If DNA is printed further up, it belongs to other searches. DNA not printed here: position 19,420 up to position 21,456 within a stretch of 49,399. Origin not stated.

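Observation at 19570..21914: Two exported proteins, one a lipoprotein-type metallophosphoesterase-LamG fusion, encoded inside the head module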

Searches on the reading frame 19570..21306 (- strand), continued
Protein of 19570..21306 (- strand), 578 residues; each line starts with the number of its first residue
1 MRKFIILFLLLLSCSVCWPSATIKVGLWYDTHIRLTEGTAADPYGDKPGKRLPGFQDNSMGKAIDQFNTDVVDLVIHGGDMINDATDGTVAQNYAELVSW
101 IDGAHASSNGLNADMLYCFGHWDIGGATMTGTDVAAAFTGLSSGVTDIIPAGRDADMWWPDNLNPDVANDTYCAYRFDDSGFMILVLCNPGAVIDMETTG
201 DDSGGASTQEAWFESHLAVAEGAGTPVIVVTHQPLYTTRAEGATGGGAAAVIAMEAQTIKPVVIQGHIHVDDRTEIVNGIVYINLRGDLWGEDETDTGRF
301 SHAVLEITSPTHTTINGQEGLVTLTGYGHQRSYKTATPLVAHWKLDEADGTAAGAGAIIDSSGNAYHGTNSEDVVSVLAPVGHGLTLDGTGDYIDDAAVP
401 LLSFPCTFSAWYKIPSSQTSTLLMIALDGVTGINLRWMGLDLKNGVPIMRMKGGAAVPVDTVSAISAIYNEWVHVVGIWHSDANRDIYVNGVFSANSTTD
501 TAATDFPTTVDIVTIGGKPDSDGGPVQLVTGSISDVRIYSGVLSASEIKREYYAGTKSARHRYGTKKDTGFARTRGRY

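Call 48: fold_search(model_id=the predicted structure, library=pdb)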
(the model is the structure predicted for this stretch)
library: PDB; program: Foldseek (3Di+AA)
matches with E <= 10: 1273; with E <= 0.001: 411
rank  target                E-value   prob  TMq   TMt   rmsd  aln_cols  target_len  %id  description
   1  8pvq                  4.0e-09  1.00  0.22  0.56   4.4       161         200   19  Crystal Structure of Human PTX3 C-terminal domain (released 2024-07-24)
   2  5ik8_B                1.5e-08  1.00  0.20  0.28  14.6       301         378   15  Laminin A2LG45 I-form, G6/7 bound. (released 2016-08-10)
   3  7zl1_A                2.1e-08  1.00  0.21  0.50   4.7       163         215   18  PTX3 Pentraxin Domain (released 2022-08-03)
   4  1diw                  2.8e-08  1.00  0.18  0.24   8.4       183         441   15  THE HC FRAGMENT OF TETANUS TOXIN COMPLEXED WITH GALACTOSE (released 2000-03-24)
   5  1dyk                  2.9e-08  1.00  0.20  0.29  14.8       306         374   13  Laminin alpha 2 chain LG4-5 domain pair (released 2001-02-04)
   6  2xmo_B                3.3e-08  1.00  0.32  0.42   7.4       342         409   13  The crystal structure of Lmo2642 (released 2011-02-23)
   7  4kbb_B                4.3e-08  1.00  0.21  0.27   5.5       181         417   14  Structure of Botulinum neurotoxin B binding domain in complex with both synaptotagmin II and GD1a (released 2013-07-03)
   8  4c1w_A                4.9e-08  1.00  0.21  0.56   4.5       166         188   16  Carbohydrate binding domain from Streptococcus pneumoniae NanA sialidase complexed with 3'-sialyllactose (released 2014-08-27)
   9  5mk7                  5.1e-08  1.00  0.20  0.29   5.2       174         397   17  Crystal structure of the receptor-binding domain of botulinum neurotoxin A1 (crystal form 2) (released 2018-03-28)
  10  9k6u_A                5.1e-08  1.00  0.19  0.47   5.2       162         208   18  Pentraxin Domain of PTX3 Octamer (released 2025-10-22)
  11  9a24_A                5.4e-08  1.00  0.21  0.31   4.9       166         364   18  PTX3 hybrid cryoEM and AlphaFold model (released 2022-07-29)
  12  4zkt_A                5.8e-08  1.00  0.20  0.10   4.6       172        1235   16  Crystal structure of the progenitor M complex of Clostridium botulinum type E neurotoxin (released 2015-12-23)
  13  5hon_A                6.5e-08  1.00  0.20  0.50   4.0       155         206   17  Structure of Domain 4 of AbnA, a GH43 extracellular arabinanase from Geobacillus stearothermophilus, in complex with a (released 2017-02-01)
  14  8s50_A                6.8e-08  1.00  0.20  0.46   4.7       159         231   18  Cryo-EM structure of the C terminal region of PTX3 with a section of coiled-coil (released 2025-01-22)
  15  1qu0_A                6.8e-08  1.00  0.20  0.55   4.4       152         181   16  CRYSTAL STRUCTURE OF THE FIFTH LAMININ G-LIKE MODULE OF THE MOUSE LAMININ ALPHA2 CHAIN (released 1999-12-03)
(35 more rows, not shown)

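Call 52: search_dna_similar(query=window:19570-21306:-, collection=phages, mode=protein, max_evalue=0.001, max_rows=25)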
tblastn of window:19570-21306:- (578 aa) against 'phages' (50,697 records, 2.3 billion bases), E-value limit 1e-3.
No match.

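Call 54: find_related_loci(query=A1, collection=viral_contigs, flank=6000)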
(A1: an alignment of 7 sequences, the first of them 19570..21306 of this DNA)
Query A1 (578 aa) in viral_contigs; peptide patterns used: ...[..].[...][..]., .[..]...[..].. (x = any residue, [..] = any of these).
62 stretches matched a pattern; 10 encode a relative of the query (tblastn E <= 1e-3); 10 distinct loci.
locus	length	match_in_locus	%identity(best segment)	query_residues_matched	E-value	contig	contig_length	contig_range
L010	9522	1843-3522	35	23-558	3e-75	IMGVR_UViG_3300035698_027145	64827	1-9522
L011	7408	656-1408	25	339-569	6e-10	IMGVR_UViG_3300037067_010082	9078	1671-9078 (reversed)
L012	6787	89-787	27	339-555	2e-8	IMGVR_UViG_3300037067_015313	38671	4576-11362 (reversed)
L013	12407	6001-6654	26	329-555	6e-8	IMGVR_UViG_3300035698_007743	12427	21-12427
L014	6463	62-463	32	339-492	2e-7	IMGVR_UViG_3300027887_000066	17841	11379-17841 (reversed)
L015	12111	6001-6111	54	336-376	2e-5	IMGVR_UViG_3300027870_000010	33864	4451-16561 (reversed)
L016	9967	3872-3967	58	336-368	1e-4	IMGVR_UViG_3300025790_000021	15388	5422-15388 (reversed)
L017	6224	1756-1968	35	309-382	2e-4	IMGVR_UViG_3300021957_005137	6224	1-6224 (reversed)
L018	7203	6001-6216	36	339-410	1e-4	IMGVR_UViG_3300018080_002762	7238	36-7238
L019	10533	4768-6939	27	329-555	2e-11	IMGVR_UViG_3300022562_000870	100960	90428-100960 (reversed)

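Call 59: find_encoding_contigs(protein=P0005, flank=5000, max_places=2)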
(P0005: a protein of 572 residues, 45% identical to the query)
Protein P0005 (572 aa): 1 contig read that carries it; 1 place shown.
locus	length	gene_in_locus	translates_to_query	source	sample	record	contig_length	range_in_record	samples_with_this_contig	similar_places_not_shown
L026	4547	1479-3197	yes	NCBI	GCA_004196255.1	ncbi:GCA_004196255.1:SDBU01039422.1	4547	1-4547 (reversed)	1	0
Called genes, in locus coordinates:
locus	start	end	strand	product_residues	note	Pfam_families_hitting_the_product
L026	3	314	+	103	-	?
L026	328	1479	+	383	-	-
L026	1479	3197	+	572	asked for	PF00149:Metallophos (faint), PF13385:Laminin_G_3, PF02210:Laminin_G_2 (faint)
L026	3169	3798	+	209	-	-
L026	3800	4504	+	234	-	PF12708:Pect-lyase_RHGA_epim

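Call 60: find_encoding_contigs(protein=P0007, flank=5000, max_places=2)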
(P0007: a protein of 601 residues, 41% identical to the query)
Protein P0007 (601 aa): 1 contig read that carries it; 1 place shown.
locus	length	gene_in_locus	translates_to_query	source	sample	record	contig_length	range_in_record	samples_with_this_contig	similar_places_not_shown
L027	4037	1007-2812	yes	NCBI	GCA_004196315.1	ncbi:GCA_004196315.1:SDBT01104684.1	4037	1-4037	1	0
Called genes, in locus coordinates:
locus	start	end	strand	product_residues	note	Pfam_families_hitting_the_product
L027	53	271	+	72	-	-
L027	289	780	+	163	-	-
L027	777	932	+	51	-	-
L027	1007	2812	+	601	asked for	PF13385:Laminin_G_3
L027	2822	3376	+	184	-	-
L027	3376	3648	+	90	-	-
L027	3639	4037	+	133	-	?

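Call 68: search_protein_families(library=pfam, proteins=[L026:3800-4504:+, L010:5374-5976:+, L010:5994-7937:+], max_evalue=0.01)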
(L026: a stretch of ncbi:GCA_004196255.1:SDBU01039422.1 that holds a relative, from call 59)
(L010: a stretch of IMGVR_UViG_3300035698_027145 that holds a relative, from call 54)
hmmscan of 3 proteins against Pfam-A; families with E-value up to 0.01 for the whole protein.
L026:3800-4504:+ (234 aa): 1 family
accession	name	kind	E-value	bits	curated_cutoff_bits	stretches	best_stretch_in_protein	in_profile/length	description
PF12708.12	Pect-lyase_RHGA_epim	-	2.6e-14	54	27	1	69-122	5-59/213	Rhamnogalacturonase A/epimerase, pectate lyase-like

L010:5374-5976:+ (200 aa): 0 families

L010:5994-7937:+ (647 aa): 0 families

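Call 81: find_related_loci(query=A1, collection=genome_contigs, flank=8000)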
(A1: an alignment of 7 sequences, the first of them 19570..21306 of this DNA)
Query A1 (578 aa) in genome_contigs; peptide patterns used: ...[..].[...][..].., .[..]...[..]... (x = any residue, [..] = any of these).
170 stretches matched a pattern; 82 encode a relative of the query (tblastn E <= 1e-3); the best 80 are kept; 79 distinct loci.
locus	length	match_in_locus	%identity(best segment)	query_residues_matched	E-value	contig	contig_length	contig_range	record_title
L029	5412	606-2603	28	339-555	5e-13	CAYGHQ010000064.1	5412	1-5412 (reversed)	MAG TPA_asm: uncultured Candidatus Saccharibacteria bacterium isolate ERP113451_co1_204 genome assembly, contig: NODE_21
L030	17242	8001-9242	30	326-554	1e-12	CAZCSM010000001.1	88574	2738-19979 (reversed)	MAG TPA_asm: uncultured Candidatus Saccharibacteria bacterium isolate SRP192927_co10_24 genome assembly, contig: NODE_72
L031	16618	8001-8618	32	339-548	4e-12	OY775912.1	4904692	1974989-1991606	MAG: Anaerohalosphaeraceae bacterium isolate 978f9c3d-91dc-4e11-95ec-8fa255ba7f00 genome assembly, chromosome: 1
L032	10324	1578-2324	27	280-549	8e-12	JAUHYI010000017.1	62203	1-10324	MAG: Phycisphaerae bacterium isolate 3_bin.56 NODE_750_length_62203_cov_2.195776, whole genome shotgun sequence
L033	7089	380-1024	27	340-561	1e-11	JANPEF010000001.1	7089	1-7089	MAG: Candidatus Eisenbacteria bacterium isolate VAR_78_metabat_282 VAR_78_k141_830677, whole genome shotgun sequence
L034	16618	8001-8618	31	339-548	2e-10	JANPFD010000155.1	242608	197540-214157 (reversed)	MAG: Myxococcales bacterium isolate VAR_78_concoct_94_sub VAR_78_k141_1891258, whole genome shotgun sequence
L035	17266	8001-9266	30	333-563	2e-10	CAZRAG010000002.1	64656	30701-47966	MAG TPA_asm: uncultured Pseudomonadales bacterium isolate SRP093185_co1_24 genome assembly, contig: NODE_157_length_6465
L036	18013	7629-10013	29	302-555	2e-11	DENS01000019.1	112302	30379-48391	MAG TPA_asm: Micavibrio sp. UBA2638 UBA2638_contig_4520, whole genome shotgun sequence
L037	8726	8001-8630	29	336-549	1e-10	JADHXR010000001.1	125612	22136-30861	MAG: Phycisphaerae bacterium isolate BS750m-G58 BS-750m-C29, whole genome shotgun sequence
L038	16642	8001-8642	30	337-552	8e-12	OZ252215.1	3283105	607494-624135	MAG: Dehalococcoidia bacterium isolate f790cd15-5f21-4149-8e86-57a76e5ce5f8 genome assembly, chromosome: 1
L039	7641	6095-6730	28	339-555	3e-9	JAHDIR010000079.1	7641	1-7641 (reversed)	MAG: Bdellovibrionales bacterium isolate MAG-98 RZ_26505, whole genome shotgun sequence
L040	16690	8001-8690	30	317-562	5e-9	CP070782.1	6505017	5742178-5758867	MAG: Phycisphaerales bacterium isolate bin164 chromosome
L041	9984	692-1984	28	309-552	7e-9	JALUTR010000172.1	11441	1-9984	MAG: Candidatus Neomarinimicrobiota bacterium isolate 128-326_maxbin2_scaf2bin.003 128-326_scaffold_2754_c1, whole genom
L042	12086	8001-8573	31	341-548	1e-8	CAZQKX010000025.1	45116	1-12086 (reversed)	MAG TPA_asm: uncultured Pirellulales bacterium isolate SRP167671_co1_135 genome assembly, contig: NODE_896_length_45116_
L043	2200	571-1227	30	333-552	1e-8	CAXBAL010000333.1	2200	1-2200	MAG TPA_asm: uncultured Micavibrio sp. isolate ERR599361_binner12_Refined_56 genome assembly, contig: ERZ2772603.18131,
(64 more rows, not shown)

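Call 85: search_protein_families(library=padloc, proteins=[window:19570-21306:-, L027:2822-3376:+], max_evalue=0.01)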
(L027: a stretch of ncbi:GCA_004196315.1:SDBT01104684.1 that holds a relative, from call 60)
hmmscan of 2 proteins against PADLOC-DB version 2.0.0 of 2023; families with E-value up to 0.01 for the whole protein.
window:19570-21306:- (578 aa): 1 family
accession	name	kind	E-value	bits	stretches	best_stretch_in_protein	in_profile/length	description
PDLC04908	PDC-S10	-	0.0078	13.5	0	228-284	139-197/223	-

L027:2822-3376:+ (184 aa): 0 families
